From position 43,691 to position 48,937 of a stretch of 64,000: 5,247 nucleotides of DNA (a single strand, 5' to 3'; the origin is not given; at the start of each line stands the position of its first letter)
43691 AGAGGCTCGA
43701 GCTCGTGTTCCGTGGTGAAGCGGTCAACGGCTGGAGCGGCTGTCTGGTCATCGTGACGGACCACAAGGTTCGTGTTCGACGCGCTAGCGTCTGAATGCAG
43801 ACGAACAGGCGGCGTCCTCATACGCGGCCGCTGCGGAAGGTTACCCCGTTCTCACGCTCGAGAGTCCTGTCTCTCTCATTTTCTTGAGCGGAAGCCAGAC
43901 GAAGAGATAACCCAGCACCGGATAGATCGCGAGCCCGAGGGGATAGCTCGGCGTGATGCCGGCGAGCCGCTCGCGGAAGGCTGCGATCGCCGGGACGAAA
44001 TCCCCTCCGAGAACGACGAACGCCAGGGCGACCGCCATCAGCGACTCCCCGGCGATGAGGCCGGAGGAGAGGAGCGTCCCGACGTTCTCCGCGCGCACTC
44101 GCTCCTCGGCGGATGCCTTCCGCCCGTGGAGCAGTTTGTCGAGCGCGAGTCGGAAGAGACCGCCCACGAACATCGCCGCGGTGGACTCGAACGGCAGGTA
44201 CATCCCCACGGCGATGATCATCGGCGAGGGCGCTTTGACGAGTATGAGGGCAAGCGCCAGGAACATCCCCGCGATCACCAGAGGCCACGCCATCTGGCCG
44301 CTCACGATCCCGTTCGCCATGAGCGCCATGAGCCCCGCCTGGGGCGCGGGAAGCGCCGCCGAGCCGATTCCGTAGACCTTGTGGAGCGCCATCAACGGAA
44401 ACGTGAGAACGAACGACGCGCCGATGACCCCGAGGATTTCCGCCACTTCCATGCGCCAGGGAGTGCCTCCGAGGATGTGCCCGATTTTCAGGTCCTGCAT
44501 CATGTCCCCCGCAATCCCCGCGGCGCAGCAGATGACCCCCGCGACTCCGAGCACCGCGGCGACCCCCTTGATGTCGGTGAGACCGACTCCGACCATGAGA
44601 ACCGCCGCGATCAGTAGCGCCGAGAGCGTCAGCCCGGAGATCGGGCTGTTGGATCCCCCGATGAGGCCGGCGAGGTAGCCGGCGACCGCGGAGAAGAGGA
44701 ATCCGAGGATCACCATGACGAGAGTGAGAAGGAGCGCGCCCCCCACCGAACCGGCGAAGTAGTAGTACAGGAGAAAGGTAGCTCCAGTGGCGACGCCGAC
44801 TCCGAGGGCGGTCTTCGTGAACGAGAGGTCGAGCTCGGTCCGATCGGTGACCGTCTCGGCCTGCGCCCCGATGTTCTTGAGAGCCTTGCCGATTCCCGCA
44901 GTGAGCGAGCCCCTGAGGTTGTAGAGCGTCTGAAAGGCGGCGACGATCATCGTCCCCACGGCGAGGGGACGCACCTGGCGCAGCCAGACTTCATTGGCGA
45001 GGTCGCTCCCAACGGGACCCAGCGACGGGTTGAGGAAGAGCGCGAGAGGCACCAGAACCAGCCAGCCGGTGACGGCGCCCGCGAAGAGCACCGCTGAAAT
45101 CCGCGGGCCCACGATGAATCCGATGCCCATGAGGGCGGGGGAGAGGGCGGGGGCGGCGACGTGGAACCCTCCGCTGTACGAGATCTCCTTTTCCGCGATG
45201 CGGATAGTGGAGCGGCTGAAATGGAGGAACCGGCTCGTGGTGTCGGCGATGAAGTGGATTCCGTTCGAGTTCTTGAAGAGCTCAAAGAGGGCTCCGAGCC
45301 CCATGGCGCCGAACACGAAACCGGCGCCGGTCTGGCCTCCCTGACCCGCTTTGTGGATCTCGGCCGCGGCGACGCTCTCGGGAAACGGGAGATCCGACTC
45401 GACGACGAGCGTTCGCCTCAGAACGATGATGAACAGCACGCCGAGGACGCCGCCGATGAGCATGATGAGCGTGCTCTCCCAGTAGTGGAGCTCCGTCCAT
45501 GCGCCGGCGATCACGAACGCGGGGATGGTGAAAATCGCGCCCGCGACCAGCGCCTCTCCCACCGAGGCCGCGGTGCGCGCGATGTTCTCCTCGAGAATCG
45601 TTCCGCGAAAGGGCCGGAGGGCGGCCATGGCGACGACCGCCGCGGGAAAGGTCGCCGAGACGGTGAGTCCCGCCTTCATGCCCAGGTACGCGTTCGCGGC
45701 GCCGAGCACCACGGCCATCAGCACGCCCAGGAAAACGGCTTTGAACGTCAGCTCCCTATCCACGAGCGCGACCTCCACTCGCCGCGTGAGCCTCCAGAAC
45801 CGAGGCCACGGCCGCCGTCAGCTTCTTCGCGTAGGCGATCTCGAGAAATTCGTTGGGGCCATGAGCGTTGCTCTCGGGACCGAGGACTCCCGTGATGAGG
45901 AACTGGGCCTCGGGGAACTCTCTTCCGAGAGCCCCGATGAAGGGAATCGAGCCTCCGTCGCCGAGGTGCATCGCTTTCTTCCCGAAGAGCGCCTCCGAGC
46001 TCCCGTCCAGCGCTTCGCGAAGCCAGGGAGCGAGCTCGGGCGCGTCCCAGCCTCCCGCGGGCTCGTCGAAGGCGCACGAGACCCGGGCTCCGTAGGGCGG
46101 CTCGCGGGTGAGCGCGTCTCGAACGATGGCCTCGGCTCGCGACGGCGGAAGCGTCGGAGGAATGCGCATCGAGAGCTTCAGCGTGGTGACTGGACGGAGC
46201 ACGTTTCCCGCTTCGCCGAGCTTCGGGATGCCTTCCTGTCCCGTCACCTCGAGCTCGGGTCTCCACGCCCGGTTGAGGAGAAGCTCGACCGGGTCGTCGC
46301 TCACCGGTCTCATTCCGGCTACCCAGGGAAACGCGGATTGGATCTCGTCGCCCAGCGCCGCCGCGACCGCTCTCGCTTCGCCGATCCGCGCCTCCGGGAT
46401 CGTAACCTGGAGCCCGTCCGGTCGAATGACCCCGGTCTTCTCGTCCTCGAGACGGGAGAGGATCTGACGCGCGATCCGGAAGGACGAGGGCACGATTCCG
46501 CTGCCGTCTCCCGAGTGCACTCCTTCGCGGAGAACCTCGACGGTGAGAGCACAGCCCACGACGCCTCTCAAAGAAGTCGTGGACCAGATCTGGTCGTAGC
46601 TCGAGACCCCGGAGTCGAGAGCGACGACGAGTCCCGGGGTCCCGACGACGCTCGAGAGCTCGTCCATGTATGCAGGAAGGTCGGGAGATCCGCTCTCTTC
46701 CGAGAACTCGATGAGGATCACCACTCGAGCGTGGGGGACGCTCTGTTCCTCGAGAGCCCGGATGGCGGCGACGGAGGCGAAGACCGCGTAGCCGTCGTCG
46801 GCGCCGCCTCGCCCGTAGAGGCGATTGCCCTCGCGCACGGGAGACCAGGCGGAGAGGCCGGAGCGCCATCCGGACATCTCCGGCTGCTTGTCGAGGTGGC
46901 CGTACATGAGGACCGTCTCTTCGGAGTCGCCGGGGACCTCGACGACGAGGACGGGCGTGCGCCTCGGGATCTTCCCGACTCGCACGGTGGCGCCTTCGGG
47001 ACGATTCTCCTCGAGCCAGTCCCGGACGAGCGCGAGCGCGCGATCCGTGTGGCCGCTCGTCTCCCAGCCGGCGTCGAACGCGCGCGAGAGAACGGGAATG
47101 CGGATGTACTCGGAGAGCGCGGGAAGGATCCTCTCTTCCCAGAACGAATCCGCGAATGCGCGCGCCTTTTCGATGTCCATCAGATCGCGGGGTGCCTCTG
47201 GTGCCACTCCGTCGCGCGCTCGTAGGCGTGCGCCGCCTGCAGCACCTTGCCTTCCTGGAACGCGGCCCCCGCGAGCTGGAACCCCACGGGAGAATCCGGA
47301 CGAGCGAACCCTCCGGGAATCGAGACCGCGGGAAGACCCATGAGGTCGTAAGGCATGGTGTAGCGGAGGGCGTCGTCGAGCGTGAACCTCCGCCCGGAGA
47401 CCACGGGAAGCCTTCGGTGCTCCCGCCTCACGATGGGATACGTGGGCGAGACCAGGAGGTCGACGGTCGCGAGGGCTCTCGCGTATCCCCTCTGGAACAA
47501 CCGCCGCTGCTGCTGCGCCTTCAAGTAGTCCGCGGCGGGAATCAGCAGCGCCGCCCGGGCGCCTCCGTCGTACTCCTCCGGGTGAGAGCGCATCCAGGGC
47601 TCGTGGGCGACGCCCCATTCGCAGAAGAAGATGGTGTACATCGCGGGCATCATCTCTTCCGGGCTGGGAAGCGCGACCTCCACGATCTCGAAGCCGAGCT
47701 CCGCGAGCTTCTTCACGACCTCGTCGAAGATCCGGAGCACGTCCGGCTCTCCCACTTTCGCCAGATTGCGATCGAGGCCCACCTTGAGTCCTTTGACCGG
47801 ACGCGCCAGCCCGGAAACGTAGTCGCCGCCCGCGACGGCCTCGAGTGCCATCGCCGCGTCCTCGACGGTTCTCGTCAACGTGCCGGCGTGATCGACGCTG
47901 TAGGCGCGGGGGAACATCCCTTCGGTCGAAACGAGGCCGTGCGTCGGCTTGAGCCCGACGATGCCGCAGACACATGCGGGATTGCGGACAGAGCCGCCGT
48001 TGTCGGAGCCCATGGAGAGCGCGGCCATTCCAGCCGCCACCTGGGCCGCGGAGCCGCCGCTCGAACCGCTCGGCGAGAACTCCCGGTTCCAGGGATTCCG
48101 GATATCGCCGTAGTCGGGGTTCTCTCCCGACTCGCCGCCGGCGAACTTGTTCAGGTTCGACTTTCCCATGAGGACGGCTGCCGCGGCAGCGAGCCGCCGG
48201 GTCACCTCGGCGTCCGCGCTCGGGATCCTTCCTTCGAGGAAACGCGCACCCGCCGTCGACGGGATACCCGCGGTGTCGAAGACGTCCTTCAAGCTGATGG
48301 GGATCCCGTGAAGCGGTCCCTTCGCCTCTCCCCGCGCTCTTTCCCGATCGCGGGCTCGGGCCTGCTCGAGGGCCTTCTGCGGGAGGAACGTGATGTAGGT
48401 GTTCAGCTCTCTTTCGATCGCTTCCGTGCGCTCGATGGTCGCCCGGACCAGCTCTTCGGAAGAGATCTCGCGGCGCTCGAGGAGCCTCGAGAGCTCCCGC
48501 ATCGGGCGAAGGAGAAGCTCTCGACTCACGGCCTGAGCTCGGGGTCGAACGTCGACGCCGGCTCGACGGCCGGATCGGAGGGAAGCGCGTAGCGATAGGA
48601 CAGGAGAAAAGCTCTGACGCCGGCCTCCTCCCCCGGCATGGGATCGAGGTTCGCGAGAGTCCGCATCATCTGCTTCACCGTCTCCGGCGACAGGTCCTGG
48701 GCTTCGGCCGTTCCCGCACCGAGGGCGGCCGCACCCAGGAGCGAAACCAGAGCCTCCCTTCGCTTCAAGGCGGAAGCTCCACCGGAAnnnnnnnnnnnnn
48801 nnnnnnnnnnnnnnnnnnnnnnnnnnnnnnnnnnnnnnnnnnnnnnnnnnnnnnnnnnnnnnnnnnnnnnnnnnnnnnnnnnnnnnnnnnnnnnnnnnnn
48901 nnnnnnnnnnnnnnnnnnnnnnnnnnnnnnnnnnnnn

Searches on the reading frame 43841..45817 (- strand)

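Call 41: search_protein_families(library=pfam, proteins=[window:43841-45817:-], max_evalue=0.001)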
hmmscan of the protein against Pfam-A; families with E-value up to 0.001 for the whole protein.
window:43841-45817:- (658 aa): 1 family
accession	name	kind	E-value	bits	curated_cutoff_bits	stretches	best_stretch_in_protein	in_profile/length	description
PF03169.20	OPT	-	4.1e-88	297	25.8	1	22-602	1-623/623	OPT oligopeptide transporter protein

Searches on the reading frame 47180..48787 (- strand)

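Call 41: search_protein_families(library=pfam, proteins=[window:47180-48787:-], max_evalue=0.001)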
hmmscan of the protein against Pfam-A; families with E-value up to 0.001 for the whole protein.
window:47180-48787:- (535 aa): 1 family
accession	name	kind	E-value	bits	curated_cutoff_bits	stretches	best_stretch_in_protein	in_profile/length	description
PF01425.27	Amidase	-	1.6e-102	344.3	27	1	112-516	1-445/445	Amidase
